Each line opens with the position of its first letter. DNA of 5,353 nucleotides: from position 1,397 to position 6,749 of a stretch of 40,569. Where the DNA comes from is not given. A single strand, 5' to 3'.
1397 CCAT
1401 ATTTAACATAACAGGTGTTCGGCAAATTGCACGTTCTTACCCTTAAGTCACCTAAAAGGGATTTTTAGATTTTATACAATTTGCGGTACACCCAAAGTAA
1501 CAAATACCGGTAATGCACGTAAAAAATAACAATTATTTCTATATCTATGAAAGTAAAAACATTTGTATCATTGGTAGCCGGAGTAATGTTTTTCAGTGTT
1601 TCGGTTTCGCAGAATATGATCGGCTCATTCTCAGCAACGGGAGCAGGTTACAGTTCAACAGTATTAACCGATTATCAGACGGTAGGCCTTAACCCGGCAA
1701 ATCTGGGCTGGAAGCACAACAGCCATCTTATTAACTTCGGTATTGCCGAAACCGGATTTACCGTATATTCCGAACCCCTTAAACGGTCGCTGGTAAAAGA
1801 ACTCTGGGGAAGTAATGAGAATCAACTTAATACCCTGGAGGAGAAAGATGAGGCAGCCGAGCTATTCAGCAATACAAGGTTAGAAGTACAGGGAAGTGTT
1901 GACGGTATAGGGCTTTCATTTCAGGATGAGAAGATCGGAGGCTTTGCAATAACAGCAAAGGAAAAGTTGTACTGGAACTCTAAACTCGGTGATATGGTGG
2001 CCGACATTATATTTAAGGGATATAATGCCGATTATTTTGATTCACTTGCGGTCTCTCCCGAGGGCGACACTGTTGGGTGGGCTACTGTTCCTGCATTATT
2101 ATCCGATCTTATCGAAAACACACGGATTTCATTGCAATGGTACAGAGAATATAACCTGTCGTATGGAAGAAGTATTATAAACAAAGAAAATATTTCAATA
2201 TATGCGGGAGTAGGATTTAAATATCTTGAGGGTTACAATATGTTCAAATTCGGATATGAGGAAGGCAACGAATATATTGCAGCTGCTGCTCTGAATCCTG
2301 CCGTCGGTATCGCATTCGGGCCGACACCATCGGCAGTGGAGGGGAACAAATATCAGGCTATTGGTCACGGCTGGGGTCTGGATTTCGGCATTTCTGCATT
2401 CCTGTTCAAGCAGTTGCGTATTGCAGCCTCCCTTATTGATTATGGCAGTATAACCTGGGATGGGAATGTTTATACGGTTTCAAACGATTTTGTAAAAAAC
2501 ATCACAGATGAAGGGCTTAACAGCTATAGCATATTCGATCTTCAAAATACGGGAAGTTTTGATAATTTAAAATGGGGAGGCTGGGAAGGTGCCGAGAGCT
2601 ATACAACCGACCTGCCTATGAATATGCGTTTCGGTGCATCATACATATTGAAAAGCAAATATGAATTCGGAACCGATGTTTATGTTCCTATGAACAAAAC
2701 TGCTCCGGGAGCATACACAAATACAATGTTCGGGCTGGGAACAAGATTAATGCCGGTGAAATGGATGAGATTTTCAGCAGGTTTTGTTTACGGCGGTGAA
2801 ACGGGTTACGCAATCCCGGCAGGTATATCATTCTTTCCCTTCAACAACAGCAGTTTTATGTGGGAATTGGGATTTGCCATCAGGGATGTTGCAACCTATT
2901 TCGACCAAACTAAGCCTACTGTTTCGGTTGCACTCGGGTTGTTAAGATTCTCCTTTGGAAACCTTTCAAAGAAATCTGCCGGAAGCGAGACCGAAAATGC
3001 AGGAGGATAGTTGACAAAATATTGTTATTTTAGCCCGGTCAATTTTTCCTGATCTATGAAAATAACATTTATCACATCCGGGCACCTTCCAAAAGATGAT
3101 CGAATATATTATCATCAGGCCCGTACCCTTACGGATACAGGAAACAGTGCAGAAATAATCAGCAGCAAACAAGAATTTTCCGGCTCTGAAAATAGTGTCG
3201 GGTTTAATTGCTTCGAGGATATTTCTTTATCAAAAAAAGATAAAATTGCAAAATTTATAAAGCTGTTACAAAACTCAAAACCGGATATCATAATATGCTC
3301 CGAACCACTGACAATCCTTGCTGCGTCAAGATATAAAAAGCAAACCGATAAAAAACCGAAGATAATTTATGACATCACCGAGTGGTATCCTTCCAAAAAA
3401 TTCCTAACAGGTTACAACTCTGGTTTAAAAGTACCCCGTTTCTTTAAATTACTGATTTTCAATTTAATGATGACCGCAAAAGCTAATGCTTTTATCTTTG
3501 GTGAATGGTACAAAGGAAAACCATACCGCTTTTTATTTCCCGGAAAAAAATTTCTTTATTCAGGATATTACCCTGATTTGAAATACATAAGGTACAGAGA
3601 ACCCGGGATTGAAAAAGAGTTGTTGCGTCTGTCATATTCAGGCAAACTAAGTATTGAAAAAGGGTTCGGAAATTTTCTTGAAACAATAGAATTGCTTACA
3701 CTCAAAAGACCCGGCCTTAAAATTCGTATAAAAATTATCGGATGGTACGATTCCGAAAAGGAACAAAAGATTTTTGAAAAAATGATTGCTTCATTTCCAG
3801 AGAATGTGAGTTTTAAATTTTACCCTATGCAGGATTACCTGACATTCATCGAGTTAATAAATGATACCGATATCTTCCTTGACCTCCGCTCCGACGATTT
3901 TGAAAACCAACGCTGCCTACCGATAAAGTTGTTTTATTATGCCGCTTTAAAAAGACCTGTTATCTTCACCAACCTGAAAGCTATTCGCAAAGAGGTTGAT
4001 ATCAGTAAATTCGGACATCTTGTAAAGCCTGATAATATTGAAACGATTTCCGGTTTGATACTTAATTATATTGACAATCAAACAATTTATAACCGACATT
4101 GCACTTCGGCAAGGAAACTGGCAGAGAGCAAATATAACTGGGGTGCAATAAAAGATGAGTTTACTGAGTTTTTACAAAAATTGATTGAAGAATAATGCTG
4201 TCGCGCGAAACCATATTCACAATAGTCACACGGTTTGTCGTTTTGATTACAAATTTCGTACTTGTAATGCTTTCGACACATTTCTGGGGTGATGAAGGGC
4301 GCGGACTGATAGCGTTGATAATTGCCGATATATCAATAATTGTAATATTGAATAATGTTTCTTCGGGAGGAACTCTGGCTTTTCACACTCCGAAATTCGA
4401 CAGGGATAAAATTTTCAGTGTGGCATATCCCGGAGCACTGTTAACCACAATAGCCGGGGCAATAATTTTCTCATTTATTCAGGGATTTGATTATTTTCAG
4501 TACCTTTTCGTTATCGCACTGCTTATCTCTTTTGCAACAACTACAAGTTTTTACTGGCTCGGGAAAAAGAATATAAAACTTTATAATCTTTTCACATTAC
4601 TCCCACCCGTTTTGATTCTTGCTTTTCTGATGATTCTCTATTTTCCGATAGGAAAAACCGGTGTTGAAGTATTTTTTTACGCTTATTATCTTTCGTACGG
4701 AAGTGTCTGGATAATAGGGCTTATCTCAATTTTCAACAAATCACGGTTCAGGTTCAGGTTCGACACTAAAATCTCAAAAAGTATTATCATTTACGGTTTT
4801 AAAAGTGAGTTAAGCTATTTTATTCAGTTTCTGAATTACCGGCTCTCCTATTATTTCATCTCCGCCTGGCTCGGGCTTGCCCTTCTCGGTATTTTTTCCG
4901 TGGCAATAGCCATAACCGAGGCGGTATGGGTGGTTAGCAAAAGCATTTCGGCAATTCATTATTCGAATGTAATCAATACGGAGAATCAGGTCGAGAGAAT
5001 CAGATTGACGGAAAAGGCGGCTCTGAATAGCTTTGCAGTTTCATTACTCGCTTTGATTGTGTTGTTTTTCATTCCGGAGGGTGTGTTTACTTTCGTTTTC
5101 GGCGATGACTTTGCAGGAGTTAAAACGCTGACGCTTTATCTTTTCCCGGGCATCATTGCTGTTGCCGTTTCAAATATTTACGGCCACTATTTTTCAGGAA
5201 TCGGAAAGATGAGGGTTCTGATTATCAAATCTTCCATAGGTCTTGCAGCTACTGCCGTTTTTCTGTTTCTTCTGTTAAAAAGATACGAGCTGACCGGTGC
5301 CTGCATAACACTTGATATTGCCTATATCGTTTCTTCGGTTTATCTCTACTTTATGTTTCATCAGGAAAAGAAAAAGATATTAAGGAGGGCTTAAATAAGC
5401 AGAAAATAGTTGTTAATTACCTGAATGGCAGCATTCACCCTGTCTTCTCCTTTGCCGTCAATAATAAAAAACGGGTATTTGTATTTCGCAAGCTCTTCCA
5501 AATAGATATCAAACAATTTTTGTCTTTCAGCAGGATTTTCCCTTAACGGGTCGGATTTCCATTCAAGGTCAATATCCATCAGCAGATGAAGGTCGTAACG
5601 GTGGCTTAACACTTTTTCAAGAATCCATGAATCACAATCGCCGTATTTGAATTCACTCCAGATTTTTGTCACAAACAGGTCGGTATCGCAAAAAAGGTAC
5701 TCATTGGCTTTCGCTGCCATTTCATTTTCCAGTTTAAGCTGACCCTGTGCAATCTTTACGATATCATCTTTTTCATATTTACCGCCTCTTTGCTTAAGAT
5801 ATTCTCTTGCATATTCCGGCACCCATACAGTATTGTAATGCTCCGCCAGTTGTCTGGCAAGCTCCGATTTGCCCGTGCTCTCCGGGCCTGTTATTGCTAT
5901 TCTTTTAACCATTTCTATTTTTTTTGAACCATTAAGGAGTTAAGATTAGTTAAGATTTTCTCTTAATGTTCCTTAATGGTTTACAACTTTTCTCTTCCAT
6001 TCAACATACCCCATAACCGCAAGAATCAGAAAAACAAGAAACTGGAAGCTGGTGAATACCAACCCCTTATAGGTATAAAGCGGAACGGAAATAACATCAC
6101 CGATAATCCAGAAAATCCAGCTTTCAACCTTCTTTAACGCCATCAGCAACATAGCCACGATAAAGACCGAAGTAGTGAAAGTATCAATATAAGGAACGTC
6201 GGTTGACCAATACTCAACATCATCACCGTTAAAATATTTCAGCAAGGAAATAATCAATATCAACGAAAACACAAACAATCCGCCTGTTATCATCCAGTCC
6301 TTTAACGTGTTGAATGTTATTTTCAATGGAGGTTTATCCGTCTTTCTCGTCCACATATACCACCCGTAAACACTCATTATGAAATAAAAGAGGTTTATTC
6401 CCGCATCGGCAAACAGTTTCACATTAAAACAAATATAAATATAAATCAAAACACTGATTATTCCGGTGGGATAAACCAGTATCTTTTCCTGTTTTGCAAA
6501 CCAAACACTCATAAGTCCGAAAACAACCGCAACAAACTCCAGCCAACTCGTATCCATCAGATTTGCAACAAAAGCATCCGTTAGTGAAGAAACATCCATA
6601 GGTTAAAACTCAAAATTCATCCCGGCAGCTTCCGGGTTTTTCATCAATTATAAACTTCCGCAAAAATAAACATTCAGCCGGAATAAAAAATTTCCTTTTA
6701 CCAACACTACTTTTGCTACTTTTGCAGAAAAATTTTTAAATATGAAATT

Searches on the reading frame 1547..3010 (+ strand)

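Call 79: search_protein_families(library=pfam, proteins=[window:1547-3010:+], max_evalue=0.00001)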
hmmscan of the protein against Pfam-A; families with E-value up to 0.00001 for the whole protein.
window:1547-3010:+ (487 aa): 1 family
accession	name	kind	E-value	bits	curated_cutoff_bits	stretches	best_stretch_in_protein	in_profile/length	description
PF18990.6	DUF5723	-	2.7e-15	57.4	26.8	1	117-431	57-366/376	Family of unknown function (DUF5723)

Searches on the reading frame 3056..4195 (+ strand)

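Call 79: search_protein_families(library=pfam, proteins=[window:3056-4195:+], max_evalue=0.00001)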
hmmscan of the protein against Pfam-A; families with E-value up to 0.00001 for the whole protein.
window:3056-4195:+ (379 aa): 2 families
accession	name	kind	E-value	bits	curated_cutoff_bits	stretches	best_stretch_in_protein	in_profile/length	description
PF00534.26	Glycos_transf_1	-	4e-07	30.2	26.4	1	185-348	11-165/172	Glycosyl transferases group 1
PF13692.12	Glyco_trans_1_4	-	3.2e-06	27.9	27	1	192-340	4-141/142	Glycosyl transferases group 1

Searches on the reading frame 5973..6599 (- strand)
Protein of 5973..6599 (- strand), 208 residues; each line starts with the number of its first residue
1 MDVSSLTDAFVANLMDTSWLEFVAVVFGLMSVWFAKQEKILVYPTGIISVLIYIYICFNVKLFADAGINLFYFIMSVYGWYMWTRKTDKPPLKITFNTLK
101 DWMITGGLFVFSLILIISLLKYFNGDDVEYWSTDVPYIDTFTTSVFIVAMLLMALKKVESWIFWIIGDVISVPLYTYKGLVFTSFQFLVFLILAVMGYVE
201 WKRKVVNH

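Call 79: search_protein_families(library=pfam, proteins=[window:5973-6599:-], max_evalue=0.00001)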
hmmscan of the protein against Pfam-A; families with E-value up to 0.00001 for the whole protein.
window:5973-6599:- (208 aa): 1 family
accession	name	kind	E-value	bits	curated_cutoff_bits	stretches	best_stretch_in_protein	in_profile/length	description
PF04973.17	NMN_transporter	-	1.1e-57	195.2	27.3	1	18-203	1-175/175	Nicotinamide mononucleotide transporter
